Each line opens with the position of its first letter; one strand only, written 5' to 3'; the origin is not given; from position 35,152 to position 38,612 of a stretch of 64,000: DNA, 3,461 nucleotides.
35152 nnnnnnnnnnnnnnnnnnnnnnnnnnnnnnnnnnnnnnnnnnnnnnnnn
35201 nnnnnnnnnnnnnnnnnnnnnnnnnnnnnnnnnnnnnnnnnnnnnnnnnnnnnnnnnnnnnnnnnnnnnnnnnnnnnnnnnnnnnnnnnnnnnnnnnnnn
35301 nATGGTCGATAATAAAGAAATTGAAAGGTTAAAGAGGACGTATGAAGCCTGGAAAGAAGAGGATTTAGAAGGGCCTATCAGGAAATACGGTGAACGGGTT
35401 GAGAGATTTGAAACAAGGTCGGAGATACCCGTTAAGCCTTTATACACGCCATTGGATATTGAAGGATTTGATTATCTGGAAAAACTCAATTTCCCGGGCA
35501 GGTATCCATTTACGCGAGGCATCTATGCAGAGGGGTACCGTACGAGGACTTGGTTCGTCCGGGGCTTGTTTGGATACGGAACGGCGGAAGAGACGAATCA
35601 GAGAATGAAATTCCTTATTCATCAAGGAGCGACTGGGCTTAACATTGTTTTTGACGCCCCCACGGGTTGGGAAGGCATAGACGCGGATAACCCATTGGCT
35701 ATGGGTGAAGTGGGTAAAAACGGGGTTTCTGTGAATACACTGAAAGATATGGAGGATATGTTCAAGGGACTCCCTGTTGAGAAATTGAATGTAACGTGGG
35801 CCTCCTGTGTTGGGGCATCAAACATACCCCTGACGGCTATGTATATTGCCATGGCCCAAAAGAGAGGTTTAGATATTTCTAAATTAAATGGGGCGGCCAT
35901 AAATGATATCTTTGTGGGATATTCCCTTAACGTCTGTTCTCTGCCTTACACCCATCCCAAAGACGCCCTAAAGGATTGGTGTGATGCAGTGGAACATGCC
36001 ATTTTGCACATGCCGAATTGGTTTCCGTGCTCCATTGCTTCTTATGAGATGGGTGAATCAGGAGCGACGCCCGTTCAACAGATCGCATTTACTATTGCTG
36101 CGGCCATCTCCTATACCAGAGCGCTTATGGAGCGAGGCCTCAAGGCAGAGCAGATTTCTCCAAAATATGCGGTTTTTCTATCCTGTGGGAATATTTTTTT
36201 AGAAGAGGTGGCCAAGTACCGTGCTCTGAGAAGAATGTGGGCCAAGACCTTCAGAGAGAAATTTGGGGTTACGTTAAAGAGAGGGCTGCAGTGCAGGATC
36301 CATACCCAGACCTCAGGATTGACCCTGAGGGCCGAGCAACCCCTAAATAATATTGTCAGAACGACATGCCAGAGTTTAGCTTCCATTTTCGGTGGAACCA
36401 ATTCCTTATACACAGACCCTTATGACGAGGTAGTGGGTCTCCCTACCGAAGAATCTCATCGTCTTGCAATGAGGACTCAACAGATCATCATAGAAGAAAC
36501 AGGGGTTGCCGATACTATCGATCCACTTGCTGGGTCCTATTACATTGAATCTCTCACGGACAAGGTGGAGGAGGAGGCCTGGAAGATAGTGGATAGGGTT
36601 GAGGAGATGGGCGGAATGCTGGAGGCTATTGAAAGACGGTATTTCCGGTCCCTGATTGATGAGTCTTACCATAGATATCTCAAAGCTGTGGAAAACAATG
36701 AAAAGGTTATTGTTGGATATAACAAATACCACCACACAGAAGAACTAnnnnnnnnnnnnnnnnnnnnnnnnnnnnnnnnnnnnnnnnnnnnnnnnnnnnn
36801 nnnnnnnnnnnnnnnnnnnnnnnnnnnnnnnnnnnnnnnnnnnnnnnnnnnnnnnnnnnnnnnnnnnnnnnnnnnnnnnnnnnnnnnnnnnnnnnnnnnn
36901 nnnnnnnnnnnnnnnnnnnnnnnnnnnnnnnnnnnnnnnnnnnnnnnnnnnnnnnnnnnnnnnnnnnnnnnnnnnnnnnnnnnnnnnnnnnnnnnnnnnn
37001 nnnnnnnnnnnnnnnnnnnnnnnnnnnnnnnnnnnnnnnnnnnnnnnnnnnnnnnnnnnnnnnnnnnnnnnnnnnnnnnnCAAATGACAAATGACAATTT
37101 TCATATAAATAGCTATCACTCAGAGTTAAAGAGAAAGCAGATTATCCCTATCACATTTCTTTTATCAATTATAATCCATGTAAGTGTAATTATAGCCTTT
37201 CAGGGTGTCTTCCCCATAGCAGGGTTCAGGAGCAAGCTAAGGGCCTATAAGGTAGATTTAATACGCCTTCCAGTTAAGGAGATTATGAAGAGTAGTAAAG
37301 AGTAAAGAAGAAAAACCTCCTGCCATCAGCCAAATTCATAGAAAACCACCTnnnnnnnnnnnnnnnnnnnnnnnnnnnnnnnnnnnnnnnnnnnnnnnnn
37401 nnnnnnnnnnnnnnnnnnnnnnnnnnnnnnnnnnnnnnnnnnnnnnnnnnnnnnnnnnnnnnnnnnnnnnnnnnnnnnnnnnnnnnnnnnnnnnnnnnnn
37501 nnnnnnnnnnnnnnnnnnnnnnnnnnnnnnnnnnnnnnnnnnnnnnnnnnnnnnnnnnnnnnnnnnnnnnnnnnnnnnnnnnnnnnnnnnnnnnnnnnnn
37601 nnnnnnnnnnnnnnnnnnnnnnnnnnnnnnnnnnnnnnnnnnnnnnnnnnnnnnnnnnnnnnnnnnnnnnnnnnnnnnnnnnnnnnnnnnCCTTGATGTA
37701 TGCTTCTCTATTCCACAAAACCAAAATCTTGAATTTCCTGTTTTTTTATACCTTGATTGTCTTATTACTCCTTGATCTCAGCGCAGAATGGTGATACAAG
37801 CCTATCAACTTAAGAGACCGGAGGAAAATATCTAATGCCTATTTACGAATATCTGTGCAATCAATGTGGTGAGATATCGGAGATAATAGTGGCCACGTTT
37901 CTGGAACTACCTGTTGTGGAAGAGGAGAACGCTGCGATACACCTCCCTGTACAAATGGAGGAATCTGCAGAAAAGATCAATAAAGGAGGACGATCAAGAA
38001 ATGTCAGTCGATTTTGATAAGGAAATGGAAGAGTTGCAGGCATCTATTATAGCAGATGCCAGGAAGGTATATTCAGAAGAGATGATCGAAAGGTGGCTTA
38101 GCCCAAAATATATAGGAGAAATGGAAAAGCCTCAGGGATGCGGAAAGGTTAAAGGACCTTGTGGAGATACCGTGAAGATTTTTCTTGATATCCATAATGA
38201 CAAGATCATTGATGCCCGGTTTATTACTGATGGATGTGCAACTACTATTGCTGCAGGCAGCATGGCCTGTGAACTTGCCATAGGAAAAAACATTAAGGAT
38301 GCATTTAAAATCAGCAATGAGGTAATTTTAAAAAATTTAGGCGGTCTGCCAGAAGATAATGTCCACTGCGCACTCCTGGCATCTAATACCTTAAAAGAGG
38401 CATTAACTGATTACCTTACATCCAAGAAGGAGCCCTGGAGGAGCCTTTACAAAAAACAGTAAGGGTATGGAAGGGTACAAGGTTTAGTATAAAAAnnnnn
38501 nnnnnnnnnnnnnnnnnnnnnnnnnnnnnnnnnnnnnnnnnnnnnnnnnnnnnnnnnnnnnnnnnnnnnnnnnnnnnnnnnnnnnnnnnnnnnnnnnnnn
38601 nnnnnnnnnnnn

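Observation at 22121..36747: Substrate-pocket positions differ in every mutase paralog and none matches methylmalonyl-CoA mutase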

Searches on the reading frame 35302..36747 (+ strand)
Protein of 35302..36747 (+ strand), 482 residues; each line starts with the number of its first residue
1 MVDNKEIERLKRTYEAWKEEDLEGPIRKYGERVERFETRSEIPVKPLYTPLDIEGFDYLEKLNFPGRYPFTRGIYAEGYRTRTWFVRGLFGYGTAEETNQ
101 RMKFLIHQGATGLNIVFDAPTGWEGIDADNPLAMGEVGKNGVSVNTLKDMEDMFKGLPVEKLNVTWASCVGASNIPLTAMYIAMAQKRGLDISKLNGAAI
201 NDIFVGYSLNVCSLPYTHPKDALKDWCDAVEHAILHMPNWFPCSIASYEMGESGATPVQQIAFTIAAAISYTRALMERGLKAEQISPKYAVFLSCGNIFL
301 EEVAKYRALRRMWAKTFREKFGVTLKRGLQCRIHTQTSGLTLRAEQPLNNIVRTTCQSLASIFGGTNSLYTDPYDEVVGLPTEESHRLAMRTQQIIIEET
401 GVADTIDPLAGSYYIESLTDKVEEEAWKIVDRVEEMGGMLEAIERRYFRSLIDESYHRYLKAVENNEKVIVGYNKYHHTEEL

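Call 32: search_protein_representatives(protein=window:35302-36747:+)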
Query: 482 residues. Proteins with E-value up to 0.001 (for the whole library): 17908; up to 1e-10: 11014; up to 1e-30: 2104. The best 150 are listed.
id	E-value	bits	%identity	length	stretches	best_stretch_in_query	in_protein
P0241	3.7e-150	517.1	50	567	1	1-481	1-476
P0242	1.5e-133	462.4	45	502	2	108-441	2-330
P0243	2.1e-123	428.9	44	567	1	7-477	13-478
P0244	2.7e-119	415.4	42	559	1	6-481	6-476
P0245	8.3e-117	407.2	44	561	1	45-480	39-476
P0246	2.7e-115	402.2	42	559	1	7-481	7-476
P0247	7.4e-114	397.4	41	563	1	5-477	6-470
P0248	2.1e-107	376.2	42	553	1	33-480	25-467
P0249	2.4e-107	375.9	40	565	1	11-477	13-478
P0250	6.5e-107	374.5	41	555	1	1-479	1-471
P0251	3.8e-105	368.7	41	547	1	32-480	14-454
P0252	1.5e-104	366.7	41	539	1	35-476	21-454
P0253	2.2e-104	366.2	40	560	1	16-481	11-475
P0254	4.5e-104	365.2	38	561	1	5-480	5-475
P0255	5.1e-104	365.0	41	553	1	38-478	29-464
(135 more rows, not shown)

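Call 39: find_homologous_proteins(query=window:35302-36747:+, max_evalue=1e-50)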
Query window:35302-36747:+ (482 aa): 7989 proteins with E <= 1e-50 among 8000 candidates; the best 120 are listed.
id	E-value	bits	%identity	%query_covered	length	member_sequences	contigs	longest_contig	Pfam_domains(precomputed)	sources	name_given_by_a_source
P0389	0.0e+0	1114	100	100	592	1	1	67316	PF01642.29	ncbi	-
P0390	0.0e+0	1097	99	100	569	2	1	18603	PF01642.29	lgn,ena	-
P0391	6.2e-294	993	87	100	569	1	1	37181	PF01642.29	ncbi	ncbi:MAG: methylmalonyl-CoA mutase family protein [Pseudomonadota bacterium]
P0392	8.6e-286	966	85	100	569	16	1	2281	PF01642.29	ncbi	-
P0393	9.7e-283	956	85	100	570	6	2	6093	PF01642.29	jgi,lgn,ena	jgi:methylmalonyl-CoA mutase N-terminal domain/subunit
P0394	2.5e-271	918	81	99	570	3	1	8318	PF01642.29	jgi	jgi:methylmalonyl-CoA mutase N-terminal domain/subunit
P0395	6.3e-270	914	80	100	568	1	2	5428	PF01642.29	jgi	jgi:methylmalonyl-CoA mutase N-terminal domain/subunit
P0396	1.1e-267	906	79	100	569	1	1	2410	PF01642.29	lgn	-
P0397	2.5e-262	889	79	100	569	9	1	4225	PF01642.29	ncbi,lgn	-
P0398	3.7e-171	588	86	62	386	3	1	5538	PF01642.29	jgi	jgi:methylmalonyl-CoA mutase N-terminal domain/subunit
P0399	1.9e-150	520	49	100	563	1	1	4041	PF01642.29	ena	-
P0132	4.3e-150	519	49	100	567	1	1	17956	PF01642.29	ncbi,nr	ncbi:MAG: methylmalonyl-CoA mutase [Candidatus Rokubacteria bacterium]|nr:methylmalonyl-CoA mutase [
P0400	4.5e-150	519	50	100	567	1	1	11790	PF01642.29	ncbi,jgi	ncbi:MAG: methylmalonyl-CoA mutase family protein [Desulfobacteria bacterium]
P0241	1.2e-149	517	49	100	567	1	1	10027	PF01642.29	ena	-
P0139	5.6e-149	515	49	100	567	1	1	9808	PF01642.29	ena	-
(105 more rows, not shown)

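Call 40: find_encoding_contigs(protein=P0390, flank=10000, max_places=2)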
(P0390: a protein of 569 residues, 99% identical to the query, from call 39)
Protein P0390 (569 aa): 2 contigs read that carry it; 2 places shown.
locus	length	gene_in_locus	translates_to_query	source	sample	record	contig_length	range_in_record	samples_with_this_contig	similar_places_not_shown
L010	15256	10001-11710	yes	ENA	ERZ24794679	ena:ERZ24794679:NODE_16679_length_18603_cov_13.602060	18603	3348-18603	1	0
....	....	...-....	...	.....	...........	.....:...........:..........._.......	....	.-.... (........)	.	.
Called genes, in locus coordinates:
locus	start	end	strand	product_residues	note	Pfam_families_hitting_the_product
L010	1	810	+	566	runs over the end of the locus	PF01642:MM_CoA_mutase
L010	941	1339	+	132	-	PF02310:B12-binding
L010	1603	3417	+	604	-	PF00501:AMP-binding, PF23562:AMP-binding_C_3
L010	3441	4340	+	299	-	PF02653:BPD_transp_2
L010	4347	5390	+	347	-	PF02653:BPD_transp_2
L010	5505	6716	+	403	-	PF13433:Peripla_BP_5, PF13458:Peripla_BP_6, PF01094:ANF_receptor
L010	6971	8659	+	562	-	PF01642:MM_CoA_mutase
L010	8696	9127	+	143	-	PF02310:B12-binding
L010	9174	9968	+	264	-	PF00005:ABC_tran, PF13304:AAA_21 (weak)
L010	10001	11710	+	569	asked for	PF01642:MM_CoA_mutase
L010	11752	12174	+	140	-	PF02310:B12-binding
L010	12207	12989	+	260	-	PF13476:AAA_23 (weak), PF00005:ABC_tran, PF13304:AAA_21 (faint), PF12399:BCA_ABC_TP_C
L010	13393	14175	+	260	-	PF00378:ECH_1, PF16113:ECH_2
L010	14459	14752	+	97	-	-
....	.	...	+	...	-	?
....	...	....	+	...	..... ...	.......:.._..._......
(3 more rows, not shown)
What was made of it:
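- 35302..36747 (+): P4, mutase large subunit truncated after codon 482 of 569. Pocket L89/I197/N207/E244. No small subunit follows. The intact 569-aa ortholog P0390 plus S4 lie in L010 (calls 39, 40).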

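Call 41: find_encoding_contigs(protein=P0389, flank=3000, max_places=2)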
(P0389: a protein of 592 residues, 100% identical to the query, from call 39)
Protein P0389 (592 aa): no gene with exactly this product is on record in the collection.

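Call 54: search_protein_families(library=ncbifam, proteins=[window:35302-36747:+], max_evalue=1e-10)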
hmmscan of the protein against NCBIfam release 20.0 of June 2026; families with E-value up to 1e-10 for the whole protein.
window:35302-36747:+ (482 aa): 4 families
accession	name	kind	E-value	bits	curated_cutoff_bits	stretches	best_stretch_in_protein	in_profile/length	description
TIGR00641.1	acid_CoA_mut_N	subfamily_domain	1.2e-141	472.6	303.8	1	36-480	1-442/528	methylmalonyl-CoA mutase N-terminal domain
NF006944.0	PRK09426.1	equivalog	1.7e-112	376.7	876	1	27-481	26-472/721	methylmalonyl-CoA mutase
NF045497.1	IsobCoAmut_IcmF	equivalog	7.3e-67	226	1500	2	231-479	742-989/1076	fused isobutyryl-CoA mutase/GTPase IcmF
TIGR00642.1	mmCoA_mut_beta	equivalog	1e-53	182.5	617.25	1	36-477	44-451/620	methylmalonyl-CoA mutase small subunit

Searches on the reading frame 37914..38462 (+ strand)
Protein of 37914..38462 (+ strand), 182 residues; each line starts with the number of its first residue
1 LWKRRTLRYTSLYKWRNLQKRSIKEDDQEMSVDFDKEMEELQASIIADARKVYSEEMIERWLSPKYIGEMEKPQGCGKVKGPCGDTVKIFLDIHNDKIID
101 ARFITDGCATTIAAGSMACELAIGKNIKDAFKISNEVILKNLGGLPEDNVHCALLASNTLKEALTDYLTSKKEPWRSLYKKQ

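Call 4: search_protein_families(library=pfam, proteins=[window:37914-38462:+])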
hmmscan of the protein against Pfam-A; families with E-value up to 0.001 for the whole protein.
window:37914-38462:+ (182 aa): 1 family
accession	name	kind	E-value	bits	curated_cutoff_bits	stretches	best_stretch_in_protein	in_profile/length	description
PF01592.21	NifU_N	-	6.1e-29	101.2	22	1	53-172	2-125/127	NifU-like N terminal domain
